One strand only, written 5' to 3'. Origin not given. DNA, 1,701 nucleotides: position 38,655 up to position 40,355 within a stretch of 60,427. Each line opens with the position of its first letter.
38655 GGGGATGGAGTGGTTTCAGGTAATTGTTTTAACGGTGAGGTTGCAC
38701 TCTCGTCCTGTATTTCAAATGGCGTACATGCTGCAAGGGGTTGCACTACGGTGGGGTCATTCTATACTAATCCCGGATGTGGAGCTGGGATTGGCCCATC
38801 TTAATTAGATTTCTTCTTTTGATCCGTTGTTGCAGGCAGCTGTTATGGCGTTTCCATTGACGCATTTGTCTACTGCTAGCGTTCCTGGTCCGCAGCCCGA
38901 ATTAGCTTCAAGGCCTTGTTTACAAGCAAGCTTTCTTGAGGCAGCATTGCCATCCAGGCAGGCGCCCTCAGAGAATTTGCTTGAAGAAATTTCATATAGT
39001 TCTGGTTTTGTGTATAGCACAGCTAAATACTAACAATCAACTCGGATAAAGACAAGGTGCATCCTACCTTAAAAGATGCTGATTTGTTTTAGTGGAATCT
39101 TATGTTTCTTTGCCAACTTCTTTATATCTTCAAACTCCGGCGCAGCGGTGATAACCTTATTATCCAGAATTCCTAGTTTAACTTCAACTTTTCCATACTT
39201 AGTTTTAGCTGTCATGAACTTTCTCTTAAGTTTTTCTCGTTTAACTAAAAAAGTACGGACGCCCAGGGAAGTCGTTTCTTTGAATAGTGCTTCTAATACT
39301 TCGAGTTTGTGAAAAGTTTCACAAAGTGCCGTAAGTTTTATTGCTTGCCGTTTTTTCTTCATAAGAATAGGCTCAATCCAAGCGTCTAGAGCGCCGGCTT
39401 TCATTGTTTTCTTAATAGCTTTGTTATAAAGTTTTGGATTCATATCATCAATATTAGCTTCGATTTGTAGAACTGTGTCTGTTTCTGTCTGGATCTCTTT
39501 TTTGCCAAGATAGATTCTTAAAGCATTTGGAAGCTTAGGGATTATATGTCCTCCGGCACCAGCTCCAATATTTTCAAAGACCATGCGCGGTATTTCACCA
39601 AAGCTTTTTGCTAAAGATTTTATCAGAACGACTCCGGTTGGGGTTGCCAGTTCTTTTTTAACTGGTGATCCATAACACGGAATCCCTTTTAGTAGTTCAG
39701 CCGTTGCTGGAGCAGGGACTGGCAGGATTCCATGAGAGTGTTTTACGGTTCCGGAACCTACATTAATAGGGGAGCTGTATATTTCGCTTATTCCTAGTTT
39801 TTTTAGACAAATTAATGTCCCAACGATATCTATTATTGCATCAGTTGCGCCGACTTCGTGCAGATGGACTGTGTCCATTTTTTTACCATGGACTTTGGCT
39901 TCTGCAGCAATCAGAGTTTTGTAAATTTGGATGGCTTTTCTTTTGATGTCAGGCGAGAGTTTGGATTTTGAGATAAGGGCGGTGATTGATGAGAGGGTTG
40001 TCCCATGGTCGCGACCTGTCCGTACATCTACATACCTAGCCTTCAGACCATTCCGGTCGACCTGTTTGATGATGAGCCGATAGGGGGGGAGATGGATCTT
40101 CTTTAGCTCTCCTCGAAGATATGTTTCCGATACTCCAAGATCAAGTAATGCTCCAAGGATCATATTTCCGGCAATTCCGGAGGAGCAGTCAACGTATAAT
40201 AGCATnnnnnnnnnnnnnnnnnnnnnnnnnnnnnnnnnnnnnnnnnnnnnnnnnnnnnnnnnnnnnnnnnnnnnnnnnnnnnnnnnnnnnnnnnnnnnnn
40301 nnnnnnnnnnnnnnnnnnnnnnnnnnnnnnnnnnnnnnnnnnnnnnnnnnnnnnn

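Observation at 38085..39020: Convergent pair of paralogous Cys-rich KPELY peptides abutting an ER-type (SipW-like) signal peptidase gene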

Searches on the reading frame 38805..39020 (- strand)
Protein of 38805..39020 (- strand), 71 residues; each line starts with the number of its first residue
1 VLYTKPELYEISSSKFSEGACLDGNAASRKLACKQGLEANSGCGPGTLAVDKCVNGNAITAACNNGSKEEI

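Call 4: search_protein_families(library=pfam, proteins=[window:38805-39020:-], max_evalue=1)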
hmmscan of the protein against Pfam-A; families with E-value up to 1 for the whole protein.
window:38805-39020:- (71 aa): 0 families

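Call 5: search_protein_families(library=ncbifam, proteins=[window:38805-39020:-], max_evalue=1)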
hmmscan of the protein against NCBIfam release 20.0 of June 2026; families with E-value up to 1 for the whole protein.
window:38805-39020:- (71 aa): 0 families

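Call 71: list_cluster_members(proteins=[L005:10570-10779:+, L006:10609-10824:+, L007:7037-7246:+, L009:9744-9953:+, L003:4697-4915:+, L017:4458-4676:+, L005:9974-10573:+, L007:6438-7040:+, L017:3832-4461:+, window:38805-39020:-])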
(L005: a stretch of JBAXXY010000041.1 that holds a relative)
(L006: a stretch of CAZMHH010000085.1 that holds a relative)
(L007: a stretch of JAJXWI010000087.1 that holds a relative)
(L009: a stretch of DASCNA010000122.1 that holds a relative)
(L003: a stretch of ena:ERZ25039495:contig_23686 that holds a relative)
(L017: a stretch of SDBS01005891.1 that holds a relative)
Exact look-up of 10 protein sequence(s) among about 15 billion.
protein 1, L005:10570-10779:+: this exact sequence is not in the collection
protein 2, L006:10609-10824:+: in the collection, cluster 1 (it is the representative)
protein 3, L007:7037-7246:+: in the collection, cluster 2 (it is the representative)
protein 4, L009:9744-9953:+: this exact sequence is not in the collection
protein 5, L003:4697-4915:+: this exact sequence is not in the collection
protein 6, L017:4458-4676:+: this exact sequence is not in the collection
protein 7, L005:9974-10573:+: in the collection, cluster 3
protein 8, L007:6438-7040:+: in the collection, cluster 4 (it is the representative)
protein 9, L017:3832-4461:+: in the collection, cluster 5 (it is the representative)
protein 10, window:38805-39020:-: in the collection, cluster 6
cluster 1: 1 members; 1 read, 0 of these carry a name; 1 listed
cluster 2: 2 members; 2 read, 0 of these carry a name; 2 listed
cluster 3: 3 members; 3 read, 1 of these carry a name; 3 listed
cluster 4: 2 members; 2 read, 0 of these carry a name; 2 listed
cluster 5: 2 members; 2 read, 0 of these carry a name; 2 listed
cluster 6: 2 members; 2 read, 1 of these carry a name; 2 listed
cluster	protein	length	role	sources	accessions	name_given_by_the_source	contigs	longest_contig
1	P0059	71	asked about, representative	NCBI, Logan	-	-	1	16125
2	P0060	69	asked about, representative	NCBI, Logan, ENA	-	-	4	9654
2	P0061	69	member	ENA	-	-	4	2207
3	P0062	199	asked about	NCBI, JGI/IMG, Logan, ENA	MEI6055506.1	MAG: signal peptidase I [Lentisphaerota bacterium]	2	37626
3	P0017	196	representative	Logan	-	-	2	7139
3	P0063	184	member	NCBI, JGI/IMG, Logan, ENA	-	-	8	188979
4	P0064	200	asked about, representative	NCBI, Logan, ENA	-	-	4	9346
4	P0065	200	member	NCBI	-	-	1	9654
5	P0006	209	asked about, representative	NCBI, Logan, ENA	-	-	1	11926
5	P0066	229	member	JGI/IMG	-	-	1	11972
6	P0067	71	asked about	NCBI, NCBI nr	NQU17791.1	MAG: hypothetical protein HQ564_06955 [Candidatus Saganbacteria bacterium] | hypothetical protein [Candidatus Saganbacteria bacterium]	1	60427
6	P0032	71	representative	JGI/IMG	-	-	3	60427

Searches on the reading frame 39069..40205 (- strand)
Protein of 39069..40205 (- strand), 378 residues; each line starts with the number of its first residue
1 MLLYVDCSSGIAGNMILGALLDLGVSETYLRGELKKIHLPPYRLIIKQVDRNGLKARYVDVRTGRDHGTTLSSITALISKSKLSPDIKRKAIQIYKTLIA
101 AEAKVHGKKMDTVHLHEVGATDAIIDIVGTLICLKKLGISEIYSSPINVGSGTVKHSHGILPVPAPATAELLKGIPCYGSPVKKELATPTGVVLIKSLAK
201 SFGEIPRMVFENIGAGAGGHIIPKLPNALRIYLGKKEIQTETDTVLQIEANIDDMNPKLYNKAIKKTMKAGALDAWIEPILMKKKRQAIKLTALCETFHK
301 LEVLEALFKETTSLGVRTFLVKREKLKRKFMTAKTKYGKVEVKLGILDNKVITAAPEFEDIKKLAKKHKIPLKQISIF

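Call 4: search_protein_families(library=pfam, proteins=[window:39069-40205:-], max_evalue=1)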
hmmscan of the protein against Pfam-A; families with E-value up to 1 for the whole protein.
window:39069-40205:- (378 aa): 3 families
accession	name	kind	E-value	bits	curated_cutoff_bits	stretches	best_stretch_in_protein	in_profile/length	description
PF01969.22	Ni_insertion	-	7.2e-136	453.6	22.1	1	3-375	1-374/375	Nickel insertion protein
PF18929.5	DUF5678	-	0.1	12.9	23.2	1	346-378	13-44/49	Family of unknown function (DUF5678)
PF24583.1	DUF7610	-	0.12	13.1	27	0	79-118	24-61/79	Domain of unknown function (DUF7610)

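Call 5: search_protein_families(library=ncbifam, proteins=[window:39069-40205:-], max_evalue=1)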
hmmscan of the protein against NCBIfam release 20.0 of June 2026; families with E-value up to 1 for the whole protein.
window:39069-40205:- (378 aa): 2 families
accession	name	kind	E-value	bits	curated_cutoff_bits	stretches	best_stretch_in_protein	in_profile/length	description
TIGR00299.2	nickel_LarC1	equivalog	1.2e-59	200.8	90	1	70-233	2-165/165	nickel pincer cofactor biosynthesis protein LarC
NF052512.1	nickel_LarC2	equivalog_domain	2.1e-38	131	50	1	245-362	1-118/118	nickel pincer cofactor biosynthesis protein LarC2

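Call 46: find_encoding_contigs(protein=window:39069-40205:-, flank=4000, max_places=8)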
Protein window:39069-40205:- (378 aa): no gene with exactly this product is on record in the collection.
